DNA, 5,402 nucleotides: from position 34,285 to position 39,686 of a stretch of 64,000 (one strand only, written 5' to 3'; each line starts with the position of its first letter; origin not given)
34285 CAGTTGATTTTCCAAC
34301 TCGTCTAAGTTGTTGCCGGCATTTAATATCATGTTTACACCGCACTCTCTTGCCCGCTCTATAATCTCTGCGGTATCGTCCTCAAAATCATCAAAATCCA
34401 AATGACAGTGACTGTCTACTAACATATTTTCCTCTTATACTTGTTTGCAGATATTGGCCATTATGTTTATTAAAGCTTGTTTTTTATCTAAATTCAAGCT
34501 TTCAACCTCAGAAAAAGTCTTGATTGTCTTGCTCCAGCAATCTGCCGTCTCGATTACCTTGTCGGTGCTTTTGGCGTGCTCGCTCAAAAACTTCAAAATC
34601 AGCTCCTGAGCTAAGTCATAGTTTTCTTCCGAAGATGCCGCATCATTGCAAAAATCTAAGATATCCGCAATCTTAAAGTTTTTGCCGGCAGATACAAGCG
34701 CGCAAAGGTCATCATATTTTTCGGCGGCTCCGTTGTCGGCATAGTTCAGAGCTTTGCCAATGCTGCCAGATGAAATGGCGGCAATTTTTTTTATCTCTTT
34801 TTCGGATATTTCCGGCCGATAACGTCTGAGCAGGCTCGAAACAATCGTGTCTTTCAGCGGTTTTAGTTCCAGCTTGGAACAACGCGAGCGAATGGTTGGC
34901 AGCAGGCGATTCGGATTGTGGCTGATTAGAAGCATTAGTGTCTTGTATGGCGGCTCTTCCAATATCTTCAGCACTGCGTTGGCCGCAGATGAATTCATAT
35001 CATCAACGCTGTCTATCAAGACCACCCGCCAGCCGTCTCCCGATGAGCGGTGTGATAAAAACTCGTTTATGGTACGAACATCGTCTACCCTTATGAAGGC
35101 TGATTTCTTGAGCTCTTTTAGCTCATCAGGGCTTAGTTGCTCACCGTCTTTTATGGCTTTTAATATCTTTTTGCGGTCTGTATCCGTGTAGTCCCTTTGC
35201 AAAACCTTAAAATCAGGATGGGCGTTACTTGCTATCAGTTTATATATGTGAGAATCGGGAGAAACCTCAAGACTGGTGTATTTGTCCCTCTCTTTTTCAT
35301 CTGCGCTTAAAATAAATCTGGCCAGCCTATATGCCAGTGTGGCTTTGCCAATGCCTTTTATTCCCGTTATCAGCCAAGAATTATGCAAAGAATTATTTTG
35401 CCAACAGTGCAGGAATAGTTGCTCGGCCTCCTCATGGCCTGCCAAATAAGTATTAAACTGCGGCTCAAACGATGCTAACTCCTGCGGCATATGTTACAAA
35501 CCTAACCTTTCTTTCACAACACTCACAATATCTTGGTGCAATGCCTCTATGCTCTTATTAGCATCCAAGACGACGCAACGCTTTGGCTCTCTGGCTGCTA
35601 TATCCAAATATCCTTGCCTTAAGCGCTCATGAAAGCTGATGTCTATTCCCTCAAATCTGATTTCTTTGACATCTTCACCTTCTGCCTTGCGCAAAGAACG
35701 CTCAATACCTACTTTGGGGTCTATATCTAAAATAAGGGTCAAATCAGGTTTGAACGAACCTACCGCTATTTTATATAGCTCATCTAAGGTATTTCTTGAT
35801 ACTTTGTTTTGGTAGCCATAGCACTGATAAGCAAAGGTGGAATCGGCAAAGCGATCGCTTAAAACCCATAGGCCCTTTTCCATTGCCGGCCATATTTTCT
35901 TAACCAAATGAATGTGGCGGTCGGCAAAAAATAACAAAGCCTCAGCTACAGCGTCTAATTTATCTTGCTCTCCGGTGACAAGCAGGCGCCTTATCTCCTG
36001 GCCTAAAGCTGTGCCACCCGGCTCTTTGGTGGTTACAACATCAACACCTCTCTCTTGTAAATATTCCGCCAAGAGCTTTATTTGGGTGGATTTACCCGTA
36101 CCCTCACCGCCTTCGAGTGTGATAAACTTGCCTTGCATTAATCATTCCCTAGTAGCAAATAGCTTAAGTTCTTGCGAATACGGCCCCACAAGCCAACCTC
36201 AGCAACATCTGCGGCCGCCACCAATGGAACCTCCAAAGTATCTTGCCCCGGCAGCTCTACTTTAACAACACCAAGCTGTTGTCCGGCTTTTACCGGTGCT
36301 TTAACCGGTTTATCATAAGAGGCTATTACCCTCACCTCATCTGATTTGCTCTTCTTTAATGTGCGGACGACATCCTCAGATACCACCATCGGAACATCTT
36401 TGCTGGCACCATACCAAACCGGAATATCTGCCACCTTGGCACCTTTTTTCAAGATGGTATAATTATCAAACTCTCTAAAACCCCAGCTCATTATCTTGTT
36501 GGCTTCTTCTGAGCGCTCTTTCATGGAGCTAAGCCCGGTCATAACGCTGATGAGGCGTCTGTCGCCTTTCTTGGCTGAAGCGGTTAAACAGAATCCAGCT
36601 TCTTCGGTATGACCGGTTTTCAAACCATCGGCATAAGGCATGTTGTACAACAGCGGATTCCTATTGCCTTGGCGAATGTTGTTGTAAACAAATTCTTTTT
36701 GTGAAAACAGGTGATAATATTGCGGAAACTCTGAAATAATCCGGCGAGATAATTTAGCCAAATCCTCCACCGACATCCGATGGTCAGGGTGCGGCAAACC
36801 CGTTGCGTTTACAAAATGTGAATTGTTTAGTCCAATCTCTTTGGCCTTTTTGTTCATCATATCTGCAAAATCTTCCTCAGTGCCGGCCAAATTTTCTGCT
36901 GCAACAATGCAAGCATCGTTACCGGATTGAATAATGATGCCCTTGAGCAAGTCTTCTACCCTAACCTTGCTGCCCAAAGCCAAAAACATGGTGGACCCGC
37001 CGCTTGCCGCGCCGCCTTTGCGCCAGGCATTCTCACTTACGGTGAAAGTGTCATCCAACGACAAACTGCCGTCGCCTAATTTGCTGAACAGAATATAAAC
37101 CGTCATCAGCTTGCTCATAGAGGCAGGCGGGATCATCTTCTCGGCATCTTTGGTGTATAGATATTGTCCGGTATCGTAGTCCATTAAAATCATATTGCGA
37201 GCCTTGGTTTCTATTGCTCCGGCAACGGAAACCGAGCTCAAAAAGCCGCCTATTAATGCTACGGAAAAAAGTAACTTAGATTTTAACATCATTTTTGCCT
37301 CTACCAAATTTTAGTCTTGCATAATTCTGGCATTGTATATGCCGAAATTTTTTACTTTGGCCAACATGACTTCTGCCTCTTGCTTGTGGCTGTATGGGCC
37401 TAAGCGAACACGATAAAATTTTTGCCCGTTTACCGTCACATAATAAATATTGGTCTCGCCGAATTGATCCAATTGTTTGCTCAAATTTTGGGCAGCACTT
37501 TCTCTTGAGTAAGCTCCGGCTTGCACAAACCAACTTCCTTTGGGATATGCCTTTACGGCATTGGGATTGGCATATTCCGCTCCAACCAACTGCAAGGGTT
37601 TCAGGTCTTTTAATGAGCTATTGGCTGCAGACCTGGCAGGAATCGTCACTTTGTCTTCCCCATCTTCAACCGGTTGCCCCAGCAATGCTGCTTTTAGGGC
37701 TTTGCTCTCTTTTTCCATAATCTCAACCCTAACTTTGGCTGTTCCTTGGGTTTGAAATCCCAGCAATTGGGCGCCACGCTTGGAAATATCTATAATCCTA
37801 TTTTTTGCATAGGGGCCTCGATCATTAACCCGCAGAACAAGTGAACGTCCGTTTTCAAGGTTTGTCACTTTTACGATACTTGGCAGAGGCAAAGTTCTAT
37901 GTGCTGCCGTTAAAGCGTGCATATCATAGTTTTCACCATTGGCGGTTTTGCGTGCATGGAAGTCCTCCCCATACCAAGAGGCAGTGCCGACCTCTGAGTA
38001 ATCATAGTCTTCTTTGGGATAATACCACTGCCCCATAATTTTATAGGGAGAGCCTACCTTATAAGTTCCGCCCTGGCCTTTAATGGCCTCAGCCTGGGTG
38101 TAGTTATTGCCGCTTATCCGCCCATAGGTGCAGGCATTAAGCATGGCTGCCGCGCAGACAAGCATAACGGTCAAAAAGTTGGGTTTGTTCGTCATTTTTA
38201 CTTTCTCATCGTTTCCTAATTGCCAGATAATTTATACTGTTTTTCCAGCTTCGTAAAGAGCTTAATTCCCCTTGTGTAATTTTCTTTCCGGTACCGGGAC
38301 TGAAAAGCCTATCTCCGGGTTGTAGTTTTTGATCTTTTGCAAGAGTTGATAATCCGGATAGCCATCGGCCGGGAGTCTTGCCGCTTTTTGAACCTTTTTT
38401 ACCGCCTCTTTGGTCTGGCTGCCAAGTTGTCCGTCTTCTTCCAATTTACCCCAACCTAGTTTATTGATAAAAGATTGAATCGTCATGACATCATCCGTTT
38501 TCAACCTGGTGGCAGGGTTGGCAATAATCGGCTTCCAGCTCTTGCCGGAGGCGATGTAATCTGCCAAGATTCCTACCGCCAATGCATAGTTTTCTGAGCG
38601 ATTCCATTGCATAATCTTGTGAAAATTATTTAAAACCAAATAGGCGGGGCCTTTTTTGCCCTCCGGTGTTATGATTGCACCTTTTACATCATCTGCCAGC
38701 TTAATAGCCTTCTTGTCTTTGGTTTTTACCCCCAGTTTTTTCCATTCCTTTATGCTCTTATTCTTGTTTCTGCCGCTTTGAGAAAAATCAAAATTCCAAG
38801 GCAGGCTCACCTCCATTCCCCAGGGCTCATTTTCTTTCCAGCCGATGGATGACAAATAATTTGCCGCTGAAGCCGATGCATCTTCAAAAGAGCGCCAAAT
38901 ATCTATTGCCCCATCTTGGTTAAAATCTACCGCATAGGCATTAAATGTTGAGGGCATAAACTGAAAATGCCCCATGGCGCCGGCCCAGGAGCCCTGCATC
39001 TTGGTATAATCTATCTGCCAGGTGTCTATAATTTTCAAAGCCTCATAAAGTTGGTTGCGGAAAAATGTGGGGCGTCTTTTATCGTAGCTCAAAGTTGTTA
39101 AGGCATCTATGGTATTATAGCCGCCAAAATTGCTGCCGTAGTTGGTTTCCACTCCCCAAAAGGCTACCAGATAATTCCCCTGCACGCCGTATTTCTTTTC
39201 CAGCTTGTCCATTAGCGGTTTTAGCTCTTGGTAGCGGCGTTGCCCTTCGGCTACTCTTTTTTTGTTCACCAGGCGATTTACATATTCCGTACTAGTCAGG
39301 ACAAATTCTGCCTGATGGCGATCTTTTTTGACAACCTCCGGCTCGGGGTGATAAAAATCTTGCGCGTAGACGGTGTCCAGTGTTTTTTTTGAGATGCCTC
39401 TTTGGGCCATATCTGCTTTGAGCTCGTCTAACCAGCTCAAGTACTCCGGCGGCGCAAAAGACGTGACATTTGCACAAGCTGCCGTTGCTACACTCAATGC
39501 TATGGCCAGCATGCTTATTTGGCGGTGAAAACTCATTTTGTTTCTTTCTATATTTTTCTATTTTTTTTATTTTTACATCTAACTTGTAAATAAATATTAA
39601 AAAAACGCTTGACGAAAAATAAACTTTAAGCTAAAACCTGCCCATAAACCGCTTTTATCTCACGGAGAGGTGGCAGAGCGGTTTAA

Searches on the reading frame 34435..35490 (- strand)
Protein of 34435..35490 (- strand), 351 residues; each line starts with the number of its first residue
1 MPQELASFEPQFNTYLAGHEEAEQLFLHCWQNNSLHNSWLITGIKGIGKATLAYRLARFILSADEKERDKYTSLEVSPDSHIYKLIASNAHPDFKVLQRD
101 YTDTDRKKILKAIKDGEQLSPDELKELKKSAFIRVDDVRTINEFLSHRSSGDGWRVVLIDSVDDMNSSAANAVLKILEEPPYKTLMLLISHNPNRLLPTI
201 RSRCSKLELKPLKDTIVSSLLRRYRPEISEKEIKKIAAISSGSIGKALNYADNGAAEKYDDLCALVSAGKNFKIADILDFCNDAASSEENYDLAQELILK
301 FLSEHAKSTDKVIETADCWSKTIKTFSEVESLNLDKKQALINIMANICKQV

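Call 23: search_protein_families(library=pfam, proteins=[window:34435-35490:-], max_evalue=0.00001)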
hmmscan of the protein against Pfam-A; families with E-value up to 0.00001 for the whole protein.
window:34435-35490:- (351 aa): 1 family
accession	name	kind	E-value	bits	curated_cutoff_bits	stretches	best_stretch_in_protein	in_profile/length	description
PF13177.12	DNA_pol3_delta2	-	2.6e-38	132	27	1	19-212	2-160/161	DNA polymerase III, delta subunit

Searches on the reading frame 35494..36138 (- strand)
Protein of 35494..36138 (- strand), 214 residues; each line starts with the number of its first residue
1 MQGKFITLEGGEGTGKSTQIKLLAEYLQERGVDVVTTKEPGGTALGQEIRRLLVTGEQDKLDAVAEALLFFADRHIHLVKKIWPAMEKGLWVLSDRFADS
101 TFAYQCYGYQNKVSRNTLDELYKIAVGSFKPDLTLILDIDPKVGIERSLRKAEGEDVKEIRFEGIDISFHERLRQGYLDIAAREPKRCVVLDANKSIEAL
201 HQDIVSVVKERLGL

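Call 23: search_protein_families(library=pfam, proteins=[window:35494-36138:-], max_evalue=0.00001)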
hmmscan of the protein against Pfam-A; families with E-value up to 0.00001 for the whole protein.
window:35494-36138:- (214 aa): 2 families
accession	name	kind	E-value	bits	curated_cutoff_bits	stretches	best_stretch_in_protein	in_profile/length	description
PF02223.23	Thymidylate_kin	-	1.6e-48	165.3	27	1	8-204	1-185/185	Thymidylate kinase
PF13521.12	AAA_28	-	3.7e-08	34.2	27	1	6-157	2-135/164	AAA domain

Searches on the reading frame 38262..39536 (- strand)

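Call 17: search_protein_families(library=pfam, proteins=[window:38262-39536:-], max_evalue=0.01)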
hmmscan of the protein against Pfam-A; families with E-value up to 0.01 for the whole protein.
window:38262-39536:- (424 aa): 2 families
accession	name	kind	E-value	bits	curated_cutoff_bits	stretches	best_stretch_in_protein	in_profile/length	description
PF13406.11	SLT_2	-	1.3e-105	353.3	24.3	1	34-326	4-292/292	Transglycosylase SLT domain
PF01471.23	PG_binding_1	-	1.1e-12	48.4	23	1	347-402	2-57/57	Putative peptidoglycan binding domain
